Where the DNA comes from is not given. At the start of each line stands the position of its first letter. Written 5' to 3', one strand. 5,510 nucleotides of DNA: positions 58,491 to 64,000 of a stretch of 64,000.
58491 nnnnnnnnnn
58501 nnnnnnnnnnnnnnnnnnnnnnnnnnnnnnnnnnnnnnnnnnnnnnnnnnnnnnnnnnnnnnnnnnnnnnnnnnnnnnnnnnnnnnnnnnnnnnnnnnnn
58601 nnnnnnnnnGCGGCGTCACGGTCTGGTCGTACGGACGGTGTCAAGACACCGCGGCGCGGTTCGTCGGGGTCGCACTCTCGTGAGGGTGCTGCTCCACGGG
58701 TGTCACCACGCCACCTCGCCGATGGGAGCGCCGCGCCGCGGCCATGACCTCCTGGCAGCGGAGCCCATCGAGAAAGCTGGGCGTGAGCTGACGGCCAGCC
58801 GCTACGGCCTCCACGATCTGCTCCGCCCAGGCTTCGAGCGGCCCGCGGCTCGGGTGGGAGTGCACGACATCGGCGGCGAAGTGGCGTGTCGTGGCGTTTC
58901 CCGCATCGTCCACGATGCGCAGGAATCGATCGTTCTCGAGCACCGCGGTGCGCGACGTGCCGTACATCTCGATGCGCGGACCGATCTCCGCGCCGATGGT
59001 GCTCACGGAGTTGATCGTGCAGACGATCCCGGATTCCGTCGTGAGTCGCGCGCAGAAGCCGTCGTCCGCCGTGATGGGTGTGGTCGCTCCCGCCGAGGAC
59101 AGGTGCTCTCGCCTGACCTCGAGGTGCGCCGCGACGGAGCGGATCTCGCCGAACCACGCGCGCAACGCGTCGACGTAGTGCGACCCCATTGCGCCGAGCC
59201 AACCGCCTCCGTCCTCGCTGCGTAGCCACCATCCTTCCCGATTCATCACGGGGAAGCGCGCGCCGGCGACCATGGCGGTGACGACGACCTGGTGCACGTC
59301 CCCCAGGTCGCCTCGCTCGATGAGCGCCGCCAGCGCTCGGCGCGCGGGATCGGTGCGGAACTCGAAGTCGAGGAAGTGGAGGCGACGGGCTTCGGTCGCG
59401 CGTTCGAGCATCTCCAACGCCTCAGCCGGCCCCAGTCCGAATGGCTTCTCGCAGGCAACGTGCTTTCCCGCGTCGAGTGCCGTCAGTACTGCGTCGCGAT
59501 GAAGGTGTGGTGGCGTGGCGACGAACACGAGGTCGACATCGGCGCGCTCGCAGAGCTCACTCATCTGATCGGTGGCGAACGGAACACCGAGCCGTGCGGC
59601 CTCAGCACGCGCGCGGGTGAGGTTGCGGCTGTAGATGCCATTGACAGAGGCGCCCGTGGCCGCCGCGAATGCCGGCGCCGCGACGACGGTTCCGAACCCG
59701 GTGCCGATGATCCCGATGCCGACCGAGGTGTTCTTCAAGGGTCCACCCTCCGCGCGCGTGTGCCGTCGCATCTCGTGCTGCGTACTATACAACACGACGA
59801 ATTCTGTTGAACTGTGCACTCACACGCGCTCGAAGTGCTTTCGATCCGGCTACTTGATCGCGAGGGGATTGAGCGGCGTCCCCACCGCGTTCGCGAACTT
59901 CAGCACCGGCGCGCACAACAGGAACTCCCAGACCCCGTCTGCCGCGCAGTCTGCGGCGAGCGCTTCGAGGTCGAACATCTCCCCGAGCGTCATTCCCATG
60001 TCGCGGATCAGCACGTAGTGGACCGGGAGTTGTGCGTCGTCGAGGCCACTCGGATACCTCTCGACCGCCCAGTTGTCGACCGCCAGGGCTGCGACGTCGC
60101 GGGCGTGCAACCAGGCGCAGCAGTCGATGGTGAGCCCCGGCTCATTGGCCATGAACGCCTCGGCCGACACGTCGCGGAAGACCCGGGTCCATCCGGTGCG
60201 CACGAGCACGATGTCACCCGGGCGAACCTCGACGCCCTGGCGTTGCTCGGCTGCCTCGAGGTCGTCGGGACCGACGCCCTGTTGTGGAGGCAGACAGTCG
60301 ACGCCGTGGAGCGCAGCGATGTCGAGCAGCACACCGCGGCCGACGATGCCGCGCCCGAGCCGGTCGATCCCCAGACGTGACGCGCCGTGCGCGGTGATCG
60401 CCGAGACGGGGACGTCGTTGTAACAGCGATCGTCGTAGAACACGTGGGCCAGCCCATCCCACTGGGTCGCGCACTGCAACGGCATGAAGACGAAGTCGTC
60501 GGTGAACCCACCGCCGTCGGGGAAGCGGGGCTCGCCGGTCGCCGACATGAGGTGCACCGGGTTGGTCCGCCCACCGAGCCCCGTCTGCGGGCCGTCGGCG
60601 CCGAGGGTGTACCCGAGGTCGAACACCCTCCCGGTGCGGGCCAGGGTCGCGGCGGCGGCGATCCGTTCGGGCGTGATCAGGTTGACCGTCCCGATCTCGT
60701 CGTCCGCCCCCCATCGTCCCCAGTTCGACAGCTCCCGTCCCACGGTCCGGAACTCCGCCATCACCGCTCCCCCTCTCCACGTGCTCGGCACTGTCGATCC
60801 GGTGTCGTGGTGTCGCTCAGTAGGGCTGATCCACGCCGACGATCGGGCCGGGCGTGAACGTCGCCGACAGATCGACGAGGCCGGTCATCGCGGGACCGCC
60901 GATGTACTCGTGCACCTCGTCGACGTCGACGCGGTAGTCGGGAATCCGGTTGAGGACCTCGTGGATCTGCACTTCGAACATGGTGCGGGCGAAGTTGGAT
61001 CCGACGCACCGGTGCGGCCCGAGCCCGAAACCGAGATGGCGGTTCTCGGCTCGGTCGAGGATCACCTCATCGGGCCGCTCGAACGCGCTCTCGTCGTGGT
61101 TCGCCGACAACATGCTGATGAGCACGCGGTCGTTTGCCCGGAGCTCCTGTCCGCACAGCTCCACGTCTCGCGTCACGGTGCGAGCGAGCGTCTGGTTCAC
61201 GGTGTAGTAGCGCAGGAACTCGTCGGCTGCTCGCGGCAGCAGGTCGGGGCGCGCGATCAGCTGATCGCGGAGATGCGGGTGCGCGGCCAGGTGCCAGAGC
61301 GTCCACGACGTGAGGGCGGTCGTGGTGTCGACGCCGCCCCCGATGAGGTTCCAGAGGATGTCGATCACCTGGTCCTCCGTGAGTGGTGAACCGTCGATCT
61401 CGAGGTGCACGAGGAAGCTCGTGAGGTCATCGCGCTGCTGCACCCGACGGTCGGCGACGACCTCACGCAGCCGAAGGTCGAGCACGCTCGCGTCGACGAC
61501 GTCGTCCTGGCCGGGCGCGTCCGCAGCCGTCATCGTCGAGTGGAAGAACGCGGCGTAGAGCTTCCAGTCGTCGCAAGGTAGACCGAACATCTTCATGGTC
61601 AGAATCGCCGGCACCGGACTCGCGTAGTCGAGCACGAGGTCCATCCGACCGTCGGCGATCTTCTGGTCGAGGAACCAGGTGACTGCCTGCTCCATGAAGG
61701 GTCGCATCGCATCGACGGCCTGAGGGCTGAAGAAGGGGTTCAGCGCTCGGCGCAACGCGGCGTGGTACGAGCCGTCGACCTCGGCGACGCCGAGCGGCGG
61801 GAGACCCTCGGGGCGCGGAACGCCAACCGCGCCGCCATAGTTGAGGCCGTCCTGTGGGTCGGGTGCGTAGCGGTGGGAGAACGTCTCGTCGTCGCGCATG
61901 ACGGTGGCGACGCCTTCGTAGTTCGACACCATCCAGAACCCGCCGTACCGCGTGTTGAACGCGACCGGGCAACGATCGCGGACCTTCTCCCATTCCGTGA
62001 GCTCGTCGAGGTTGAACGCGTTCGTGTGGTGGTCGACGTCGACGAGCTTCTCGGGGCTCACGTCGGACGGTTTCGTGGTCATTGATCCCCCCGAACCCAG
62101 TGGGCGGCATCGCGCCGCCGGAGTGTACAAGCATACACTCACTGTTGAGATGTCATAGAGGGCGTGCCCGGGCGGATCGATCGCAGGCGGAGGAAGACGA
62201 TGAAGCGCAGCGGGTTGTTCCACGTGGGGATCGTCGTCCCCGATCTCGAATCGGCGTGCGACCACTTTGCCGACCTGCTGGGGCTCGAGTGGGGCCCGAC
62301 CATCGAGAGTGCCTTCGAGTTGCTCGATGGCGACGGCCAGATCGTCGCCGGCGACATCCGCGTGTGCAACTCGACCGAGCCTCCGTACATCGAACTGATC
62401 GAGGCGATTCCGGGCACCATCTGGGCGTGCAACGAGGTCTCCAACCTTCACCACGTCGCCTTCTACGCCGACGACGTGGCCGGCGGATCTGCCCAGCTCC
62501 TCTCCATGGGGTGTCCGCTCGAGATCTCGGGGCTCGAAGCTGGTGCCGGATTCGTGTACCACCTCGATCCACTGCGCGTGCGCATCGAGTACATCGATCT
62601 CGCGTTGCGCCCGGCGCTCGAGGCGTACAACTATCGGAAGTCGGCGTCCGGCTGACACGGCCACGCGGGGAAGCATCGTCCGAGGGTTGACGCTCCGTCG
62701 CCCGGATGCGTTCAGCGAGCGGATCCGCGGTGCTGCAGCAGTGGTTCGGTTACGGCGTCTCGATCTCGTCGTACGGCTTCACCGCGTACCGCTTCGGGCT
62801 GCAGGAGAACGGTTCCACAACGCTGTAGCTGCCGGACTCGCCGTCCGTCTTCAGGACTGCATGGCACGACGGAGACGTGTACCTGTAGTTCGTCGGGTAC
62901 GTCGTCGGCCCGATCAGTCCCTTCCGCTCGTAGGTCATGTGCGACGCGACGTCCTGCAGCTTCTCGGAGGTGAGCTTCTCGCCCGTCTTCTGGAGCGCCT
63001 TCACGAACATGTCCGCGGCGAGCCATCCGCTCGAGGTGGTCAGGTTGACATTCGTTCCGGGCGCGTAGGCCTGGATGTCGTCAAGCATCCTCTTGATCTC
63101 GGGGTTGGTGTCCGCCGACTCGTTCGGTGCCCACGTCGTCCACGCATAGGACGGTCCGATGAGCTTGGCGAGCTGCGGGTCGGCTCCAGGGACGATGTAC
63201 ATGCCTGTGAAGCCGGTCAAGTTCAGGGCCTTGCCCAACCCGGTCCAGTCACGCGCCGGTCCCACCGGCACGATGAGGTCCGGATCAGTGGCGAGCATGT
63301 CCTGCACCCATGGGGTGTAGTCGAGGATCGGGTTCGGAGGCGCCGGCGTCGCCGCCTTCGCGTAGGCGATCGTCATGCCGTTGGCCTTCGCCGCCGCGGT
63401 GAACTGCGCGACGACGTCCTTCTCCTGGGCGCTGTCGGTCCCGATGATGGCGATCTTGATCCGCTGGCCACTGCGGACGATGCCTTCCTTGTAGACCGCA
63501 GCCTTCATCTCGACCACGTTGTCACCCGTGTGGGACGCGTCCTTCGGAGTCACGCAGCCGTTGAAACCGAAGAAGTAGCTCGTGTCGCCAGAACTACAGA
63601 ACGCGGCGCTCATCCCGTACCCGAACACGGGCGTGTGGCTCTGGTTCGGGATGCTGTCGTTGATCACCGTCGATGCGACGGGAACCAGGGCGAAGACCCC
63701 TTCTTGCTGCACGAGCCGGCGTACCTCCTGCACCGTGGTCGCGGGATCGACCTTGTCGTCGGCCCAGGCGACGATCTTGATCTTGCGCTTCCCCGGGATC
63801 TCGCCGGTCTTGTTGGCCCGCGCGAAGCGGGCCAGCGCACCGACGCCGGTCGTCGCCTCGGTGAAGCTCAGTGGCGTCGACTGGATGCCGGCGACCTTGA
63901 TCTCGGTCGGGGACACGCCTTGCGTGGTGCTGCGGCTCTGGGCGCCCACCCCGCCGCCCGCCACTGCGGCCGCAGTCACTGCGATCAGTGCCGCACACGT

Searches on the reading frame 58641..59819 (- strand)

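Call 20: search_protein_families(library=pfam, proteins=[window:58641-59819:-])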
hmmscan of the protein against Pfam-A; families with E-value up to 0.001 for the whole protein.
window:58641-59819:- (392 aa): 5 families
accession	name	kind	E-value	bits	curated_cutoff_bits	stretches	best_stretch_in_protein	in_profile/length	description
PF01408.29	GFO_IDH_MocA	-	4.2e-24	86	24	1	34-147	2-115/120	Oxidoreductase family, NAD-binding Rossmann fold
PF22725.1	GFO_IDH_MocA_C3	-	2.3e-19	70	27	1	161-291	2-122/124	GFO/IDH/MocA C-terminal domain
PF02894.22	GFO_IDH_MocA_C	-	4.3e-17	63.1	22.9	1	165-372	2-216/218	Oxidoreductase family, C-terminal alpha/beta domain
PF03447.22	NAD_binding_3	-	4.9e-06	27.7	24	1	34-124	1-88/116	Homoserine dehydrogenase, NAD binding domain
PF03807.23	F420_oxidored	-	0.0003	21.8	21.6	1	35-111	2-76/94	NADP oxidoreductase coenzyme F420-dependent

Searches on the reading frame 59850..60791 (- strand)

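Call 20: search_protein_families(library=pfam, proteins=[window:59850-60791:-])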
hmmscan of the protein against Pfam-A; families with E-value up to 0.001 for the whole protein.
window:59850-60791:- (313 aa): 1 family
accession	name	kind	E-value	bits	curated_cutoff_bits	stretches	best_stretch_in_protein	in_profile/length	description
PF04199.19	Cyclase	-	5.7e-25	88.6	23.1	1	88-244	17-141/142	Putative cyclase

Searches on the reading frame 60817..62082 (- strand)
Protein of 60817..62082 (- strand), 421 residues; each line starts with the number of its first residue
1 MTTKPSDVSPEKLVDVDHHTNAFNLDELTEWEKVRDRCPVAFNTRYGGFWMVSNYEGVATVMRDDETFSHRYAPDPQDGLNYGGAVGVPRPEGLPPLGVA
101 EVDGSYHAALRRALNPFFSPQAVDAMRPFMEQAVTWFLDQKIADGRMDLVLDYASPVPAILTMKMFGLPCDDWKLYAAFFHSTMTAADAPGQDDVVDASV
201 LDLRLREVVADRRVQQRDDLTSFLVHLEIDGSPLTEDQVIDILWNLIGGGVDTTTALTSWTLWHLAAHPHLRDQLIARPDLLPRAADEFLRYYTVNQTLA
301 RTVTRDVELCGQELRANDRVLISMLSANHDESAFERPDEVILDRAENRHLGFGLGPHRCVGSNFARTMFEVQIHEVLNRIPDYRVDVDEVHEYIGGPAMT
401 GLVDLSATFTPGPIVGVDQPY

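Call 23: search_protein_families(library=pfam, proteins=[window:60817-62082:-], max_evalue=0.01)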
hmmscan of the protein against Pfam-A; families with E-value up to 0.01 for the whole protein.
window:60817-62082:- (421 aa): 1 family
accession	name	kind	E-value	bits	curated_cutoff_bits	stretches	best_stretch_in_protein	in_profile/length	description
PF00067.27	p450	-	1.8e-26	93.4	22.8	1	214-379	233-431/462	Cytochrome P450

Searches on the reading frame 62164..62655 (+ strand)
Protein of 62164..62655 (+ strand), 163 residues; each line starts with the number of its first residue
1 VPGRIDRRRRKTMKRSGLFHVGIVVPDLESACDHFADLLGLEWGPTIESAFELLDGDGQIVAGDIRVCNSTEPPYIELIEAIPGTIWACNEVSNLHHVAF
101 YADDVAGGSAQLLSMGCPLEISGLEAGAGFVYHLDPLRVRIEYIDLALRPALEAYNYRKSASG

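Call 23: search_protein_families(library=pfam, proteins=[window:62164-62655:+], max_evalue=0.01)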
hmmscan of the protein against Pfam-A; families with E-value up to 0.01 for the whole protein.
window:62164-62655:+ (163 aa): 3 families
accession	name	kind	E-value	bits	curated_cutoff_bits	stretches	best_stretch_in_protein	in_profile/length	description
PF13669.12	Glyoxalase_4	-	4e-15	56.5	27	1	20-128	2-102/109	Glyoxalase/Bleomycin resistance protein/Dioxygenase superfamily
PF00903.31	Glyoxalase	-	0.00084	20.2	20.6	1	18-120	2-96/121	Glyoxalase/Bleomycin resistance protein/Dioxygenase superfamily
PF13468.12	Glyoxalase_3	-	0.0018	18.8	25.1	0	20-45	3-28/176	Glyoxalase-like domain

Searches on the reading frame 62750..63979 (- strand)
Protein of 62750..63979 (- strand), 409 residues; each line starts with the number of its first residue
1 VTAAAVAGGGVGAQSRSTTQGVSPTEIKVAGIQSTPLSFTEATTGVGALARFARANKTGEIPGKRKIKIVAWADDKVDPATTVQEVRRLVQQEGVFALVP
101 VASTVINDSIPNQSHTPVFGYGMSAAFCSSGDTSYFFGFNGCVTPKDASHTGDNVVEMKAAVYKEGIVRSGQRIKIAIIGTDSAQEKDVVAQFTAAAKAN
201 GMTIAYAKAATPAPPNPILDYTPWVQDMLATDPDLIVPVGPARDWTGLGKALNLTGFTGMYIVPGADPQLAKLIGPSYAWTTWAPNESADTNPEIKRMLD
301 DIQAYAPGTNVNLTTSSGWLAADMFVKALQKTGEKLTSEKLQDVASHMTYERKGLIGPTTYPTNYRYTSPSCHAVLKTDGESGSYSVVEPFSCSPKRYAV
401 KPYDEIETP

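Call 23: search_protein_families(library=pfam, proteins=[window:62750-63979:-], max_evalue=0.01)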
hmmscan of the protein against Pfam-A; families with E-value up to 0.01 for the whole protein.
window:62750-63979:- (409 aa): 1 family
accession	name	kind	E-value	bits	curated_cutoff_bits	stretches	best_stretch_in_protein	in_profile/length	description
PF13458.12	Peripla_BP_6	-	7e-41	141.5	31.7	1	33-364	10-326/343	Periplasmic binding protein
